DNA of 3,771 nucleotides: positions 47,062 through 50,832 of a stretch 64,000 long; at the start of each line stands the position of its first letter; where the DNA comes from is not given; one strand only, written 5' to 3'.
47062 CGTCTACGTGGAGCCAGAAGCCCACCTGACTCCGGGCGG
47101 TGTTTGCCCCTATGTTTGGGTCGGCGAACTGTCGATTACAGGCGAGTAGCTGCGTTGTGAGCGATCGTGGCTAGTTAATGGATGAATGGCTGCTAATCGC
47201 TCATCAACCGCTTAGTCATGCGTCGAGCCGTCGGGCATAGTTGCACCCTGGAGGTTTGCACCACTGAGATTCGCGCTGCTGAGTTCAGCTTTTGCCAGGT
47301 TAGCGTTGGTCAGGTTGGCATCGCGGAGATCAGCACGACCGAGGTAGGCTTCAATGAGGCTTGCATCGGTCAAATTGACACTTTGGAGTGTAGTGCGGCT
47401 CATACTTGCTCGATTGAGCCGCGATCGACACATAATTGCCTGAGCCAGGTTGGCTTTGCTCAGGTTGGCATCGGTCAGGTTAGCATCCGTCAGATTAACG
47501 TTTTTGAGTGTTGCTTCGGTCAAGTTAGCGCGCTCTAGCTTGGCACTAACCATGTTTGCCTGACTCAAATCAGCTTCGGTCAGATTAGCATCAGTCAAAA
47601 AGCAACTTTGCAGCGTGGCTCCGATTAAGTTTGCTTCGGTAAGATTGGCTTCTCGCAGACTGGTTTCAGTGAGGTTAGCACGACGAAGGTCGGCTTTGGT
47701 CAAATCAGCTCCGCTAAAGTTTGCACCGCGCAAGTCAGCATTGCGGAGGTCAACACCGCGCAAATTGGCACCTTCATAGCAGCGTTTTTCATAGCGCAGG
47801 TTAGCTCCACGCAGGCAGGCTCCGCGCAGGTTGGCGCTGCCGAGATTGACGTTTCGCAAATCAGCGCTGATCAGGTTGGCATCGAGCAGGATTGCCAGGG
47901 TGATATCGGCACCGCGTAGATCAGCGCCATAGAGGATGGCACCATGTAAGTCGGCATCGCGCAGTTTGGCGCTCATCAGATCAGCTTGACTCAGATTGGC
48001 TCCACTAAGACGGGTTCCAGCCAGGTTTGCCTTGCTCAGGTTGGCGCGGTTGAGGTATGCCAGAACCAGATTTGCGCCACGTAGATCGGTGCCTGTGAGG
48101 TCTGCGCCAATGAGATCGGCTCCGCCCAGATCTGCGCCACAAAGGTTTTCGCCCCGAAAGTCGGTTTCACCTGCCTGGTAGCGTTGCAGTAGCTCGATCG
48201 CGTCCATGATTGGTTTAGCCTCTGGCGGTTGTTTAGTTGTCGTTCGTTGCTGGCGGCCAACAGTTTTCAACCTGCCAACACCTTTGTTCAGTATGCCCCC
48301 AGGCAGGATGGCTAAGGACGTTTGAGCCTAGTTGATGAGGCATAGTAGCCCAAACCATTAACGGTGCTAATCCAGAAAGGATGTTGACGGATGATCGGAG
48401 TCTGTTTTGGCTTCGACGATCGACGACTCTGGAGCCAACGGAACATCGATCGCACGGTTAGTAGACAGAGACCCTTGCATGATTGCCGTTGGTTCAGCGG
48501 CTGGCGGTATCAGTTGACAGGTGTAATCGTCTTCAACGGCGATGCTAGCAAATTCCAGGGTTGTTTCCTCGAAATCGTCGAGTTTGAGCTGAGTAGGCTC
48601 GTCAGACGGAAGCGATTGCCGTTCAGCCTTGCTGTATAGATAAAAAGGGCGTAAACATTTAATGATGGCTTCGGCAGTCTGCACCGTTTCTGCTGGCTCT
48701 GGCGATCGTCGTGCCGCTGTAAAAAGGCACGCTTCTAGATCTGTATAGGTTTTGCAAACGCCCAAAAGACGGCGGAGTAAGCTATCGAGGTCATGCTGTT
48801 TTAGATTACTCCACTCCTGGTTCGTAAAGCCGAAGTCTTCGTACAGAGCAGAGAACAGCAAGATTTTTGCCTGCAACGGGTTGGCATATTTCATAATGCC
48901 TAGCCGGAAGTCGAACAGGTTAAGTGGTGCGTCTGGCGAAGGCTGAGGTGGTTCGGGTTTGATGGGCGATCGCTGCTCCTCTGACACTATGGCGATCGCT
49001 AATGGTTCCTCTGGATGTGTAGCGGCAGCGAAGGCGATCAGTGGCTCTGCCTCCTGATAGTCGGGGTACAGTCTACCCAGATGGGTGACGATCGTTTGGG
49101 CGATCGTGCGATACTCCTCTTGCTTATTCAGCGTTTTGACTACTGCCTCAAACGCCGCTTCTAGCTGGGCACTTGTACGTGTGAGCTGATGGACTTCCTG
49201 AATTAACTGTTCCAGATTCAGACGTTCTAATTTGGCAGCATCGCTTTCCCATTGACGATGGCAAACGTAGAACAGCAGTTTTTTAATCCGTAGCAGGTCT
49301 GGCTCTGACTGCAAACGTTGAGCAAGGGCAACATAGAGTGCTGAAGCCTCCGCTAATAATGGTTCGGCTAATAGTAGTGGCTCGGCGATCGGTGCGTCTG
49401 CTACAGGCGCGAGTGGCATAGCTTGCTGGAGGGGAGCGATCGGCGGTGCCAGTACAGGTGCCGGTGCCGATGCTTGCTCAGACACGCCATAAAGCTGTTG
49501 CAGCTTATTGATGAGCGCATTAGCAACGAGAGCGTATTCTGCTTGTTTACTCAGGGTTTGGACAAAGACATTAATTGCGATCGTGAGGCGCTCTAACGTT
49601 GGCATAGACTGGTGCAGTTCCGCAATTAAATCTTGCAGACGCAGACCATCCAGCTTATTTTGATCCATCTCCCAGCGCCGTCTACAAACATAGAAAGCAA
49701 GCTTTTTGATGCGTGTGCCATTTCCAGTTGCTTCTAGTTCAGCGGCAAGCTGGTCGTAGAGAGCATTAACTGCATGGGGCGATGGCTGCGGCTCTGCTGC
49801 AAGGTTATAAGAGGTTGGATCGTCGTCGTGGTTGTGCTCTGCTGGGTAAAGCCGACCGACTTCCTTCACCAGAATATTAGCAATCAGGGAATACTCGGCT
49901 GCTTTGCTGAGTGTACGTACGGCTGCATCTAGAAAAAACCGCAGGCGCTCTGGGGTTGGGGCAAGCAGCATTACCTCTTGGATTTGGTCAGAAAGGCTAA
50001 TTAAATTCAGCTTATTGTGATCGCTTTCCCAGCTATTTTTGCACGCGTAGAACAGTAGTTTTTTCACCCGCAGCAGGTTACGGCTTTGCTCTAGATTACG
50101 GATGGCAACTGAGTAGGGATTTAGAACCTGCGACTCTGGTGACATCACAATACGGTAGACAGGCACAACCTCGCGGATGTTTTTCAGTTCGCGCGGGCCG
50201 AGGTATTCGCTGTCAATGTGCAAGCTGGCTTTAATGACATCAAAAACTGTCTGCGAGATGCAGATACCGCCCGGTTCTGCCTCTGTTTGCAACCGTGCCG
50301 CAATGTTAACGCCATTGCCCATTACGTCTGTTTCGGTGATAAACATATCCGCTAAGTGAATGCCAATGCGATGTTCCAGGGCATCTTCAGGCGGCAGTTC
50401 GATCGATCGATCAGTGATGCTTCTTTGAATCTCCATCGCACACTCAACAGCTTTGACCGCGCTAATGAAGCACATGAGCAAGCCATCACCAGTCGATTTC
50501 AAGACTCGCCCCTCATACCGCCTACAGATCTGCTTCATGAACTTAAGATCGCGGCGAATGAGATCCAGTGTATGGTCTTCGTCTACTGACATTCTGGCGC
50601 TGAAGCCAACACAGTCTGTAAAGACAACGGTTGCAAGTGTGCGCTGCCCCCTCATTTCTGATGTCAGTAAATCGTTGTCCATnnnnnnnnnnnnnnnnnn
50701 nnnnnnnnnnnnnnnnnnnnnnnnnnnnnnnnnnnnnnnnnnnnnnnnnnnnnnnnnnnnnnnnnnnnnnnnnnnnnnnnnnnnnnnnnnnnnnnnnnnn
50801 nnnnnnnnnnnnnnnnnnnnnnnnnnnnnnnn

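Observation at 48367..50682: Adenylate cyclase with four tandem repeats of an uncharacterised roughly 110-aa module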

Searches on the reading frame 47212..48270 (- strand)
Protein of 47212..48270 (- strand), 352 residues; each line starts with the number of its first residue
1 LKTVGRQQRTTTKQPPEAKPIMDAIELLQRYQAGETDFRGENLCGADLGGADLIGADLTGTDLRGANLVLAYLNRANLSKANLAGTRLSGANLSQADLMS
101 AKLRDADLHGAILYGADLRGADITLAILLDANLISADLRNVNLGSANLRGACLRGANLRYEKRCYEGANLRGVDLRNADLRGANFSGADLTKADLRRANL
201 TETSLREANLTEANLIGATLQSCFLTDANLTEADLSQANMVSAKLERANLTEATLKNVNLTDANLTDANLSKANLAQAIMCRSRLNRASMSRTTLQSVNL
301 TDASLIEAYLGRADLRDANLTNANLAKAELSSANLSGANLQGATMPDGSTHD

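Call 25: search_protein_families(library=pfam, proteins=[window:47212-48270:-], max_evalue=0.00001)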
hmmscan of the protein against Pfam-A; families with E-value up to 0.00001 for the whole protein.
window:47212-48270:- (352 aa): 4 families
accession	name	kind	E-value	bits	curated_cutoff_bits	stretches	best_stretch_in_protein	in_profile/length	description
PF00805.28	Pentapeptide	-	2.7e-102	334.1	20.2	12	168-206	1-39/40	Pentapeptide repeats (8 copies)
PF13599.13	Pentapeptide_4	-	2.9e-39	133.4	38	3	218-288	6-76/78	Pentapeptide repeat region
PF13576.12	Pentapeptide_3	-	5.1e-29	100.7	27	1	166-208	2-47/48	Pentapeptide repeats (9 copies)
PF25296.1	Decapeptide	-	3e-10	40.3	45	0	227-278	9-60/74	Decapeptide repeat region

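Call 55: search_solved_structures(query=window:47215-48207:-, max_evalue=1e-10)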
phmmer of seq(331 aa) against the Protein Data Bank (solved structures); distinct sequences matched with E-value up to 1e-10: 19.
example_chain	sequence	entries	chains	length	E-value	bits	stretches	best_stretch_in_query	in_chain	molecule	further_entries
4yfo_A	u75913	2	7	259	6.2e-36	127.6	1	3-221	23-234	beta1_ex1 | 6beta1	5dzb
4yc5_A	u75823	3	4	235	9.7e-32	113.9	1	140-249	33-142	beta1 | beta1 protein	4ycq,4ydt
4yei_A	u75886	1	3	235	6e-31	111.3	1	140-249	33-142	beta1mut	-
3du1_X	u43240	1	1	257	3.2e-30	108.9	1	140-308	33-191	All3740 protein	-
5dra_A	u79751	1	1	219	4.3e-29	105.2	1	140-304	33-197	3beta1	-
5dn0_A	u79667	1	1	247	6.9e-28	101.2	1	3-135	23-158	beta1 t1555 loop variant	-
5dns_A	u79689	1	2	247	2.4e-27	99.4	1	3-135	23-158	t1428 beta1 loop design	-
5di5_A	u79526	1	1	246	3.5e-27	98.9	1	140-258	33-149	beta1 t801 loop variant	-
5dqa_A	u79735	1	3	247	4.1e-26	95.4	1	140-254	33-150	t3284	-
2j8k_A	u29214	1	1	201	5.6e-24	88.4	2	1-97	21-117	NP275-NP276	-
7muc_AG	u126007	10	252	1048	2.4e-15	60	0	23-322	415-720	IcmE protein | IcmE (DotG)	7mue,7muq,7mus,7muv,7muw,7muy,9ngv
9ngw_A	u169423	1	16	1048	2.5e-15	60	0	23-322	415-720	IcmE (DotG)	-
6omx_A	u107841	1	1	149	1.1e-13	54.5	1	13-106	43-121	Alr5209 protein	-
2j8i_A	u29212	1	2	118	3.2e-13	53.1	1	1-95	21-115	NP275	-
2xtw_A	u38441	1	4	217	5.7e-13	52.3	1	15-200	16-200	QNRB1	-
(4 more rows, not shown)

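Call 59: search_protein_families(library=padloc, proteins=[window:47212-48270:-], max_evalue=0.01)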
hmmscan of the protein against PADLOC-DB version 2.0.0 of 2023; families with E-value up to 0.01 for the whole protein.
window:47212-48270:- (352 aa): 0 families

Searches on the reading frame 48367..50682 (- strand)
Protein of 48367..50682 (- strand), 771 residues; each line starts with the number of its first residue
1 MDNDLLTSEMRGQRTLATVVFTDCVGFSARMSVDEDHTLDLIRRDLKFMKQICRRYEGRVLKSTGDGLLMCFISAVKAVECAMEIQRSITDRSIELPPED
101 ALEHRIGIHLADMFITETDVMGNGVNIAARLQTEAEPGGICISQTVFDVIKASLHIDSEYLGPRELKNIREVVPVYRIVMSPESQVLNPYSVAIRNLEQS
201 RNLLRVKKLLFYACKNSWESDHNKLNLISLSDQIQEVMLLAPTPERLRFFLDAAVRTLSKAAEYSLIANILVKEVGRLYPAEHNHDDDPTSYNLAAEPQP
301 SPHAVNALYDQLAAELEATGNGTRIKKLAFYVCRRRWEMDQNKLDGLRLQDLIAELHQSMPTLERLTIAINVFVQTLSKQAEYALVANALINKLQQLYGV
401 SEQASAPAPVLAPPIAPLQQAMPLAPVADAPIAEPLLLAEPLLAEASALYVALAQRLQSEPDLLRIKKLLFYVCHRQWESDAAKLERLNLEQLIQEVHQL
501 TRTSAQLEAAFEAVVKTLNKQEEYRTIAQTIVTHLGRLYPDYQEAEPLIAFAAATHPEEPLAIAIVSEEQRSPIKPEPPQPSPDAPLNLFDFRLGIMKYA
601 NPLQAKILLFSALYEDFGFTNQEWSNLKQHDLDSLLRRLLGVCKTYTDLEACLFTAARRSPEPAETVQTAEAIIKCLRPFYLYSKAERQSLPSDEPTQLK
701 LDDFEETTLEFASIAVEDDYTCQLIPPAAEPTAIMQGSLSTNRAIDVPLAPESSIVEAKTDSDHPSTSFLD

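Call 3: search_protein_families(library=pfam, proteins=[window:48367-50682:-], max_evalue=10)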
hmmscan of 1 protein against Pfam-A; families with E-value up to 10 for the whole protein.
window:48367-50682:- (771 aa): 4 families
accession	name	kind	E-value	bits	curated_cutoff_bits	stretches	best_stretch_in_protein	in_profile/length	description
PF00211.25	Guanylate_cyc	-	1.4e-09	38.2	21.9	1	17-168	9-172/183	Adenylate and Guanylate cyclase catalytic domain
PF13422.11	DUF4110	-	0.12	12.9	27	1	310-349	33-72/95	Domain of unknown function (DUF4110)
PF25510.1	Ubiquitin_DCDC1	-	0.21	12.6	30.4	0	469-519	16-66/95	Doublecortin domain-containing protein 1-like, ubiquitin domain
PF16673.10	TRAF_BIRC3_bd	-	1.2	9.4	30.5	1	332-360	36-62/64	TNF receptor-associated factor BIRC3 binding domain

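Call 4: search_protein_families(library=ncbifam, proteins=[window:48367-50682:-], max_evalue=10)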
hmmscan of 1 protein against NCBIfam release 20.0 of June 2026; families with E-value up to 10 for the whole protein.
window:48367-50682:- (771 aa): 2 families
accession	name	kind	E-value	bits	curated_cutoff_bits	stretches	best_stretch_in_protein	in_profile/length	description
NF058673.1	LipAdnlyCyLipJMY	equivalog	1e-20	73.9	800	1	9-169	288-440/449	bifunctional lipase/adenylate cyclase LipJ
TIGR03903.1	TOMM_kin_cyc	equivalog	2e-07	29.3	705.75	1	16-152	287-438/1267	TOMM system kinase/cyclase fusion protein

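Call 59: search_protein_families(library=padloc, proteins=[window:48367-50682:-], max_evalue=0.01)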
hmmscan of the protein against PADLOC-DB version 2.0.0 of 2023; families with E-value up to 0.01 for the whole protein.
window:48367-50682:- (771 aa): 3 families
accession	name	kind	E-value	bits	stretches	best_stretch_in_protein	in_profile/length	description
PDLC02367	PycC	-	3.6e-10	37.6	1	12-157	39-199/226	-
PDLC00766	PycC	-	5.2e-05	20.8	1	14-157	41-202/232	Pycsar cyclase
PDLC00765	PycC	-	0.00061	17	1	17-155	258-417/477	Pycsar cyclase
